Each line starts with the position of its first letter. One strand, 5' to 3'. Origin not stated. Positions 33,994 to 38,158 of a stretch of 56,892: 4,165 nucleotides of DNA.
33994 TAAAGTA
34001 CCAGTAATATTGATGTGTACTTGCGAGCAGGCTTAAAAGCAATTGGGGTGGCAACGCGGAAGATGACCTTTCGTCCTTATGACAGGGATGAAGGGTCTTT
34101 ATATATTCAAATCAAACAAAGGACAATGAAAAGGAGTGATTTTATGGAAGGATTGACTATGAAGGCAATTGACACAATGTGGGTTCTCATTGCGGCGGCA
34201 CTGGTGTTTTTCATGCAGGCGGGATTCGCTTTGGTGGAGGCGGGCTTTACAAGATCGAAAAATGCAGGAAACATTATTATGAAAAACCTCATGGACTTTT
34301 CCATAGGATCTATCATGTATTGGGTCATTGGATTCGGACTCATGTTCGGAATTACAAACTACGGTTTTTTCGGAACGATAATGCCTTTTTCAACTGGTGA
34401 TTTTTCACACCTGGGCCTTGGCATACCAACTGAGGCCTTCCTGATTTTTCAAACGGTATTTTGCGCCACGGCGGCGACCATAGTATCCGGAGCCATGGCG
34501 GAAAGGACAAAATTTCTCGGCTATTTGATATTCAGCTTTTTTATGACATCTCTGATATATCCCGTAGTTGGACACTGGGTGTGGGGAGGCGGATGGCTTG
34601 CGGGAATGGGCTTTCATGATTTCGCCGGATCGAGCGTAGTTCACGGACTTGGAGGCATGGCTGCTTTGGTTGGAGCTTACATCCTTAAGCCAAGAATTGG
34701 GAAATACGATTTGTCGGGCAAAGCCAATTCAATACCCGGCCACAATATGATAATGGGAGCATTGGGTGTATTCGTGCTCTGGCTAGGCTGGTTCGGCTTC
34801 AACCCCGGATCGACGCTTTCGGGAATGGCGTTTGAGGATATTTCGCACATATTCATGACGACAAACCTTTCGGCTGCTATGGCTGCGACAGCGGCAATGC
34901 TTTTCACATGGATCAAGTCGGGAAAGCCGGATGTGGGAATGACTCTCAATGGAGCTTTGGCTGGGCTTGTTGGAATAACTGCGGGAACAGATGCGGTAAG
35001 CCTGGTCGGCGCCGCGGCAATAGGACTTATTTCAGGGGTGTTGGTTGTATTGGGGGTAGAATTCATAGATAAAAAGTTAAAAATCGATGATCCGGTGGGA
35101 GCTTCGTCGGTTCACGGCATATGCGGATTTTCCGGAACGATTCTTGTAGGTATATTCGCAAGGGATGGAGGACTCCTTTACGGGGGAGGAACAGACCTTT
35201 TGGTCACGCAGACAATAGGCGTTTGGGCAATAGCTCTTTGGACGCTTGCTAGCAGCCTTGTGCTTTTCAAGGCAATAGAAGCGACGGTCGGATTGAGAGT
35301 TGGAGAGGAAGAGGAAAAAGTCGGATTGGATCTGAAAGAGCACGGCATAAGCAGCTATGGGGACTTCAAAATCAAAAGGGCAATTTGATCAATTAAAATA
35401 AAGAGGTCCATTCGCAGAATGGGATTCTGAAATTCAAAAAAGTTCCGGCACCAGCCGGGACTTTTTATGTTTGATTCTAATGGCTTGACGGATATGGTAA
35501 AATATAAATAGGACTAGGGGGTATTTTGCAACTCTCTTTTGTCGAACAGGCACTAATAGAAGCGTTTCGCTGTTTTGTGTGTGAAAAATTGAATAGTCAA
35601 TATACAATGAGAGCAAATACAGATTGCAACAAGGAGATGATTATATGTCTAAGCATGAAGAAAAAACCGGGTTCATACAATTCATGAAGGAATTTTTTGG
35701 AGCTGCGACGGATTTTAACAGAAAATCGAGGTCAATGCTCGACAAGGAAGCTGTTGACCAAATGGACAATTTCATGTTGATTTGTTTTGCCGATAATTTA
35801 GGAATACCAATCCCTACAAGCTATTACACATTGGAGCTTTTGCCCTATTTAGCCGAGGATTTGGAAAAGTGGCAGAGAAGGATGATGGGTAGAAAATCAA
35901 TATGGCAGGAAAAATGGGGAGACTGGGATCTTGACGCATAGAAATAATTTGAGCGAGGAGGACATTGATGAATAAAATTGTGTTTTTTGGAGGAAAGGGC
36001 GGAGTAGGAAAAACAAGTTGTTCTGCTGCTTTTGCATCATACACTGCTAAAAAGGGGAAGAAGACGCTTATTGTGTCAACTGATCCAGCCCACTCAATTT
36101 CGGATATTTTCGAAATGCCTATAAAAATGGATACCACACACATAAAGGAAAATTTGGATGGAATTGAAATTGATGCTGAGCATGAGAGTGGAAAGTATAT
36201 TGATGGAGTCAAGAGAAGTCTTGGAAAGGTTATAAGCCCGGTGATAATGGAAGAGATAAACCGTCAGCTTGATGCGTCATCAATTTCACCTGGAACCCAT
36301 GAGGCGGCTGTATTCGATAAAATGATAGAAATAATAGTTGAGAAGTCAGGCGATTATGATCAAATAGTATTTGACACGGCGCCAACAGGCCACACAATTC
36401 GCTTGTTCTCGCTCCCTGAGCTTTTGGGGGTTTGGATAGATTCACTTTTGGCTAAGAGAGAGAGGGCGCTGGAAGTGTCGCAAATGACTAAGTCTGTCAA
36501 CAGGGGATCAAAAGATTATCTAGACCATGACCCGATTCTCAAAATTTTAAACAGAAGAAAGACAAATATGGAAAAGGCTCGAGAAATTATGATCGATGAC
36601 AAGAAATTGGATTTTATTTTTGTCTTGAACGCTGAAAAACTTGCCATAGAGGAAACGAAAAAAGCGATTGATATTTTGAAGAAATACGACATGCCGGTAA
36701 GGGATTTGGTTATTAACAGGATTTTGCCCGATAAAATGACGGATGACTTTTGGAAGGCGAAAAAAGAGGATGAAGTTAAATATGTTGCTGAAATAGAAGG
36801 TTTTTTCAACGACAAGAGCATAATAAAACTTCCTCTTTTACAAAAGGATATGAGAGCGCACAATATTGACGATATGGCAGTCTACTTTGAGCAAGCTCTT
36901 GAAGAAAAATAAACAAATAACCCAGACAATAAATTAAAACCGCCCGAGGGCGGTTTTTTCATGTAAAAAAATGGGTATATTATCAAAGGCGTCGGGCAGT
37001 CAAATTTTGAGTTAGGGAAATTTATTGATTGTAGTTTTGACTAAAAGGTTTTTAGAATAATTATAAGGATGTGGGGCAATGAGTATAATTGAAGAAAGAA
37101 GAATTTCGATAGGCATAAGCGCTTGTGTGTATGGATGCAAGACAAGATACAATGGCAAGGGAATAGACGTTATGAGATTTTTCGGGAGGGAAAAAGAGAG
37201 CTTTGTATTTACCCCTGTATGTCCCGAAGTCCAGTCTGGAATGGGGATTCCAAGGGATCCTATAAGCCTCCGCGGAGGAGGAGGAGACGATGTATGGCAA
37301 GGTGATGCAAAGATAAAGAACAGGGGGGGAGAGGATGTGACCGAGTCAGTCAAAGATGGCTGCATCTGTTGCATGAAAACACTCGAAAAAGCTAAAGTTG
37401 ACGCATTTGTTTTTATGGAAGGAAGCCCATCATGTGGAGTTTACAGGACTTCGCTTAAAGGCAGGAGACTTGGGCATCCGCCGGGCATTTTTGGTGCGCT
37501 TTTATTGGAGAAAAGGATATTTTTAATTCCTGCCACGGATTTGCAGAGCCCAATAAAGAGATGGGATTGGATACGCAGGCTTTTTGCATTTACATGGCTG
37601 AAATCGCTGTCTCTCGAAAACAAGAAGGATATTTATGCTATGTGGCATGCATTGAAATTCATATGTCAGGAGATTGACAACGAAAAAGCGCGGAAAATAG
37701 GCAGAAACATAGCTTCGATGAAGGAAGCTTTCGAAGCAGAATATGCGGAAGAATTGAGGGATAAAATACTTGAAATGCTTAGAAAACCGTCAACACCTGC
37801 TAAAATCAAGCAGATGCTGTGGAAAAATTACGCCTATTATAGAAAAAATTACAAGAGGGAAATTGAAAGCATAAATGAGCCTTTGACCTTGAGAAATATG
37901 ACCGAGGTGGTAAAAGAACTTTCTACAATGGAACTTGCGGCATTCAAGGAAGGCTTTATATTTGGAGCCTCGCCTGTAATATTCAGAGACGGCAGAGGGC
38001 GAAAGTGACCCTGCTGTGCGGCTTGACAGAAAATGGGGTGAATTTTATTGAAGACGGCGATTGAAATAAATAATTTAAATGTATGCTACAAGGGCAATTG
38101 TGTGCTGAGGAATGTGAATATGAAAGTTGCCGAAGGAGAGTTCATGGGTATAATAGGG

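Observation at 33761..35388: Ammonium transporter controlled by a T-box riboswitch with an overlapping Glu/Asn specifier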

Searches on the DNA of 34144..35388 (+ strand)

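Call 25: search_rna_families(sources=[L081, L164, L165, L166, L167, L168, L169], threshold=evalue, max_evalue=0.01, show_alignments=6)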
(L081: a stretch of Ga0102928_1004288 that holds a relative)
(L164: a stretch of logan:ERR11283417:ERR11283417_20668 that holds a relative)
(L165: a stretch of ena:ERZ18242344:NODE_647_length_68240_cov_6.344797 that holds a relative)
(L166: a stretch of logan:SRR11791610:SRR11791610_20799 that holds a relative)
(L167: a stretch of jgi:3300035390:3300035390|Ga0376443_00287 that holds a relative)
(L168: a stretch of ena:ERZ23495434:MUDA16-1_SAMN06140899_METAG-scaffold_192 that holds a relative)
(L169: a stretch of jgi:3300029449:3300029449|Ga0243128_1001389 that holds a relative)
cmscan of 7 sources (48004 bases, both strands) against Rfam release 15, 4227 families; matches with E-value up to 0.01: 11.
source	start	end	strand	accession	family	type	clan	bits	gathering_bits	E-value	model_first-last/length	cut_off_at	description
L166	2696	2938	+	RF00230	T-box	Cis-reg; leader;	-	111.4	93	6.6e-24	1-219/219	no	T-box leader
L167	2696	2938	+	RF00230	T-box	Cis-reg; leader;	-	111.4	93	6.6e-24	1-219/219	no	T-box leader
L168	2711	2947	+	RF00230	T-box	Cis-reg; leader;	-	97.2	93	2.9e-20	1-219/219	no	T-box leader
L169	2711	2947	+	RF00230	T-box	Cis-reg; leader;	-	97.2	93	2.9e-20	1-219/219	no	T-box leader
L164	2701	2942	+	RF00230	T-box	Cis-reg; leader;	-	89.5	93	2.9e-18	1-219/219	no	T-box leader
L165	2712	2948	+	RF00230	T-box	Cis-reg; leader;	-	86.2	93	2.1e-17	1-219/219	no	T-box leader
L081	2700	2938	+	RF00230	T-box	Cis-reg; leader;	-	76.7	93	5.7e-15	1-219/219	no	T-box leader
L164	5994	6076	+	RF01786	c-di-GMP-II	Cis-reg; riboswitch;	CL00127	46.8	53.5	3.3e-07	1-84/84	no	Cyclic di-GMP-II riboswitch aptamer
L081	4339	4392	-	RF03589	mir-5583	Gene; miRNA;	-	42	80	0.00065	1-59/59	no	mir-5583 microRNA precursor family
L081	4341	4394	+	RF03589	mir-5583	Gene; miRNA;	-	40.4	80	0.0015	1-59/59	no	mir-5583 microRNA precursor family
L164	2513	2596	-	RF02353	BjrC68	Gene; sRNA;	-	27.6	39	0.0038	1-82/82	no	Bradyrhizobiaceae sRNA BjrC68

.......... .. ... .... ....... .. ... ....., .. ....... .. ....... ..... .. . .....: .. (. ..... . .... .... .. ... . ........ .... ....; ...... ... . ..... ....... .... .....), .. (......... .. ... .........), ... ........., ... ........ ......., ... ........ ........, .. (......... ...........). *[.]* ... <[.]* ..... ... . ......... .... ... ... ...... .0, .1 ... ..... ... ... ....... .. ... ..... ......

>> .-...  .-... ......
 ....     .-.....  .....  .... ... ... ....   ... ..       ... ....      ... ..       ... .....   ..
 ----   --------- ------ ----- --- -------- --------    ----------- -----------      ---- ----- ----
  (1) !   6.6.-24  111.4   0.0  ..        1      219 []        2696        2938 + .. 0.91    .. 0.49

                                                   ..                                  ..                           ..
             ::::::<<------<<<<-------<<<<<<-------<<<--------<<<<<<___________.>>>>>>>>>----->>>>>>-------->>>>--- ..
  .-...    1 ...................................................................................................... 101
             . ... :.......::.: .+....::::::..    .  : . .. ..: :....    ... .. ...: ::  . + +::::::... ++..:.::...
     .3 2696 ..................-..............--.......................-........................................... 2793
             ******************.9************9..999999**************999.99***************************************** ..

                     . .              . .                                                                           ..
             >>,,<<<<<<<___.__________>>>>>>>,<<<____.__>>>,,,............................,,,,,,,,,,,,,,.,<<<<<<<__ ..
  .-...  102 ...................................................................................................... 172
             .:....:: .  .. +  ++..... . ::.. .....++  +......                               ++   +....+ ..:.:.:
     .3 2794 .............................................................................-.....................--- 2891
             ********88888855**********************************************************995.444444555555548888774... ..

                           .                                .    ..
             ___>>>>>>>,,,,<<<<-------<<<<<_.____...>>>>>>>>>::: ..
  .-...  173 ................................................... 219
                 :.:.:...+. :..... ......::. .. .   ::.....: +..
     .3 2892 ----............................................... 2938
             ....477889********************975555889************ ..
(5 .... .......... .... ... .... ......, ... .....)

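Call 48: search_rna_families(sources=[L170, L171, L172, L173, L001, L063], threshold=evalue, max_evalue=0.01, show_alignments=1)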
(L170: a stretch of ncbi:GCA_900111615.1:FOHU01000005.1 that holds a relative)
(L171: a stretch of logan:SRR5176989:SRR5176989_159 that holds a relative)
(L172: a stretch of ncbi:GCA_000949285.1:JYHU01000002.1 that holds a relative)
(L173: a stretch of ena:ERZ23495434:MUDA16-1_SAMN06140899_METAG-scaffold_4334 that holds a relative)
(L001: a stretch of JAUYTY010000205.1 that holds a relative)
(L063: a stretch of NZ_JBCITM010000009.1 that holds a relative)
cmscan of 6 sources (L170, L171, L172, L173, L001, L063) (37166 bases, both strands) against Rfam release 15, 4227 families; matches with E-value up to 0.01: 4.
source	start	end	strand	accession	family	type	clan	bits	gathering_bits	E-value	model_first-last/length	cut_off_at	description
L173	2920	3160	+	RF00230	T-box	Cis-reg; leader;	-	106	93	1.2e-22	1-219/219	no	T-box leader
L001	475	624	-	RF00168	Lysine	Cis-reg; riboswitch;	-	65.8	30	3.6e-15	1-182/182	no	Lysine riboswitch aptamer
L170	4941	5022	-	RF02937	Clostridiales-2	Gene; sRNA;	-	62.3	58.6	8.2e-13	1-82/82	no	Clostridiales-2 RNA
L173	2659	2749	+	RF02621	BSnc120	Gene; sRNA;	-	37.4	114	1.7e-05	1-88/88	no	Brucella sRNA 120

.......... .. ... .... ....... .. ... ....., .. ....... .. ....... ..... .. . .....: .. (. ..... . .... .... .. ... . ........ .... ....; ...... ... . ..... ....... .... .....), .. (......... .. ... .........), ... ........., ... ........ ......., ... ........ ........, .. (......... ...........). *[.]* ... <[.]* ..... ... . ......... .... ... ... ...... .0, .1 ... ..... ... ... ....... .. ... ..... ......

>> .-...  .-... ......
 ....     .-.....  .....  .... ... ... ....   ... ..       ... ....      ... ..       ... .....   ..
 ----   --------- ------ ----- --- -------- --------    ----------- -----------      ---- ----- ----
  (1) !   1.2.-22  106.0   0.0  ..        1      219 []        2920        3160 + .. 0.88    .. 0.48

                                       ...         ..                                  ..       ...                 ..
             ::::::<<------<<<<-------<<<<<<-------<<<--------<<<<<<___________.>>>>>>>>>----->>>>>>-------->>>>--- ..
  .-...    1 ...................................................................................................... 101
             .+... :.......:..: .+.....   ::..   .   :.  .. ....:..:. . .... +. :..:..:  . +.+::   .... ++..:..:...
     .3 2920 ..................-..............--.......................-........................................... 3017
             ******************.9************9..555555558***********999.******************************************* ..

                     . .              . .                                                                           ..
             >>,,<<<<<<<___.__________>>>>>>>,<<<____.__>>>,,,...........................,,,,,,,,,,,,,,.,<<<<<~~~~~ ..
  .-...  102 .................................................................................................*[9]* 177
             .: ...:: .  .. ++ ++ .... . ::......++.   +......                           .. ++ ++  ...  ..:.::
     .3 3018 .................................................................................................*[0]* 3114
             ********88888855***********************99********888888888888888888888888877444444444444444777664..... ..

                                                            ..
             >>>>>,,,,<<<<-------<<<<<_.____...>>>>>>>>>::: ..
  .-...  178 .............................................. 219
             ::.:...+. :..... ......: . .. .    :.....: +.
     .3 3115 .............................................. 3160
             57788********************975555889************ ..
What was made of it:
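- On T-box leader (RF00230): Orthologues score 76.7-111.4 bits (calls 25, 48).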

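Call 74: search_rna_families(sources=[L002, L003, L004, L005, L007, L008, L009, L010, L011, L012, L013, L014, L015, L016, L018, L019, L020, L021, L023, L025], threshold=gathering)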
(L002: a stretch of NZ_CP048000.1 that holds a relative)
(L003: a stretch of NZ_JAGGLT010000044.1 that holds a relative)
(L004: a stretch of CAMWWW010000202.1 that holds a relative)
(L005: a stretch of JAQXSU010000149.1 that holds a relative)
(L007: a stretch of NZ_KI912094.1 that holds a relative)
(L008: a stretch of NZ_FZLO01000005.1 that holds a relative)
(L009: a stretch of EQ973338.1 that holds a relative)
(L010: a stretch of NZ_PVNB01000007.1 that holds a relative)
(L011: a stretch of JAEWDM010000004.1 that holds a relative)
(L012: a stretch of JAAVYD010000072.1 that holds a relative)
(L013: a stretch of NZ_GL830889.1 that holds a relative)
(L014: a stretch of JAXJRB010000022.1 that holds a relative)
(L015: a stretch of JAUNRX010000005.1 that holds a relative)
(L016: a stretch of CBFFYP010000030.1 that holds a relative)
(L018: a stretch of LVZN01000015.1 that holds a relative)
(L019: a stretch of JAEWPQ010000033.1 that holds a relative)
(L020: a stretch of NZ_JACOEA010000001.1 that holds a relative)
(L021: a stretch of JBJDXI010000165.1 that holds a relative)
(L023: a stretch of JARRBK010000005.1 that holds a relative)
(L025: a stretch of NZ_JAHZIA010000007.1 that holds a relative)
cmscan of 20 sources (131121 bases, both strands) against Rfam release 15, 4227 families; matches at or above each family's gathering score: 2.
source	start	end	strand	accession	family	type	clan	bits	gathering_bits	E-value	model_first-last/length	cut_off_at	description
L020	1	113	+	RF00001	5S_rRNA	Gene; rRNA;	CL00113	73.2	38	3e-13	4-120/120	5'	5S ribosomal RNA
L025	6098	6179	+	RF00005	tRNA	Gene; tRNA;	CL00001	59.3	29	5.5e-10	1-71/71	no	tRNA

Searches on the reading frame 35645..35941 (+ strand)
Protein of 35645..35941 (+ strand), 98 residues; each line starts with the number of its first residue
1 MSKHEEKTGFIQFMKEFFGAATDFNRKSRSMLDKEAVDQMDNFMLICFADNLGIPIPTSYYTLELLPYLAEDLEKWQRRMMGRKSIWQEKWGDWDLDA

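Call 11: search_protein_families(library=pfam, proteins=[window:35645-35941:+])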
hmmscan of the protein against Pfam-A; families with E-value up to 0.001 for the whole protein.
window:35645-35941:+ (98 aa): 0 families

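Call 12: search_protein_families(library=ncbifam, proteins=[window:35645-35941:+])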
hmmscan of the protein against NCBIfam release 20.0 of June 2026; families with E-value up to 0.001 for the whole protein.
window:35645-35941:+ (98 aa): 1 family
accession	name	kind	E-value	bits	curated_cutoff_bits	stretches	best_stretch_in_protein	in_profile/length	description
NF041419.1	CC_star_Cory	equivalog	6.6e-18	64.5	80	1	24-83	11-70/80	cory-CC-star protein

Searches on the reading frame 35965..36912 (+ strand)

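Call 11: search_protein_families(library=pfam, proteins=[window:35965-36912:+])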
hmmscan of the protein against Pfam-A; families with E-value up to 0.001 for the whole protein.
window:35965-36912:+ (315 aa): 7 families
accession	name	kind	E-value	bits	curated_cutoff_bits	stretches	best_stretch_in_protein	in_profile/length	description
PF02374.21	ArsA_ATPase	-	2.5e-81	273.7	24.3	1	4-297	2-291/305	Anion-transporting ATPase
PF13614.12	AAA_31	-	1.8e-11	44.8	27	1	3-145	2-132/177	AAA domain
PF01656.29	CbiA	-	3.5e-10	40.4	25.4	1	5-205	1-54/125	CobQ/CobB/MinD/ParA nucleotide binding domain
PF10609.15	ParA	-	1.6e-06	28.2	27.1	1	3-51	4-53/246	NUBPL iron-transfer P-loop NTPase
PF00142.24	Fer4_NifH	-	7.3e-05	22.8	25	1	6-46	3-43/271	4Fe-4S iron sulfur cluster binding proteins, NifH/frxC family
PF00448.28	SRP54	-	0.00034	20.7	22.7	0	5-40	3-38/196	SRP54-type protein, GTPase domain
PF06564.18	CBP_BcsQ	-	0.00085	19.3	21.3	0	2-69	1-68/234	Cellulose biosynthesis protein BcsQ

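Call 12: search_protein_families(library=ncbifam, proteins=[window:35965-36912:+])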
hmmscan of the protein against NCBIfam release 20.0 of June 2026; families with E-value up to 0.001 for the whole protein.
window:35965-36912:+ (315 aa): 20 families
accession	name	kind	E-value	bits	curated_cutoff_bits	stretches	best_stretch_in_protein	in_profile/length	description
TIGR00345.1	GET3_arsA_TRC40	subfamily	2.7e-84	283.2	135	1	7-297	1-285/299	TRC40/GET3/ArsA family transport-energizing ATPase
NF041417.1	ArsA_halo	exception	2.5e-49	168.5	800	2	4-152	13-157/617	arsenical pump-driving ATPase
TIGR04291.1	arsen_driv_ArsA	equivalog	1.7e-41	142.6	650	1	4-296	4-276/565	arsenical pump-driving ATPase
NF050088.1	Get3_fold_NosAFP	equivalog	2e-20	73.1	325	1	2-253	1-252/364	Get3/ArsA fold putative tail anchor-mediating ATPase NosAFP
NF053622.1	ATPseBagAMYCTU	equivalog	4.1e-18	65.9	400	1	6-147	10-158/325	ATPase BagA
NF053621.1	ATPseBagBMYCTU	equivalog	3.9e-15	55.8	521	1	3-164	12-174/371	ATPase BagB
NF041546.1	ParA_partition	equivalog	3e-08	33.5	180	1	5-51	2-48/203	ParA family partition ATPase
TIGR03371.1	cellulose_yhjQ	equivalog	5.6e-08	32.6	157.85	1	2-56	1-55/246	cellulose biosynthesis protein BcsQ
TIGR01969.1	minD_arch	subfamily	2.1e-07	30.4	201.75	1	5-42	3-40/251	cell division ATPase MinD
TIGR03453.1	partition_RepA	equivalog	2.8e-07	29.7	348.45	1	11-141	113-245/387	plasmid partitioning protein RepA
NF010443.0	PRK13869.1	subfamily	8.4e-07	28.1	446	1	10-142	129-263/405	plasmid-partitioning protein RepA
NF008079.0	PRK10818.1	equivalog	1.7e-06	27.6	508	1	2-40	2-40/270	septum site-determining protein MinD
TIGR01007.1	eps_fam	subfamily_domain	1.9e-06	27.6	108.05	0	11-49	26-65/204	polysaccharide biosynthesis tyrosine autokinase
TIGR01968.1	minD_bact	equivalog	2.8e-06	26.9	212.9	1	5-40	4-39/261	septum site-determining protein MinD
NF010461.0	PRK13886.1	subfamily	3.3e-06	26.7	360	1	6-49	6-49/241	conjugal transfer protein TraL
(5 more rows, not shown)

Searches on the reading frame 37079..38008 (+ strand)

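Call 11: search_protein_families(library=pfam, proteins=[window:37079-38008:+])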
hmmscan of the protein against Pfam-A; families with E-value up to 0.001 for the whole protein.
window:37079-38008:+ (309 aa): 1 family
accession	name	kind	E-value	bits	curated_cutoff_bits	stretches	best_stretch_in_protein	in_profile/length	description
PF04463.17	2-thiour_desulf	-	3.5e-29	102.1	34.7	1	11-150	1-137/141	2-thiouracil desulfurase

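Call 12: search_protein_families(library=ncbifam, proteins=[window:37079-38008:+])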
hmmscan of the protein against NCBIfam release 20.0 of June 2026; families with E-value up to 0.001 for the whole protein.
window:37079-38008:+ (309 aa): 0 families
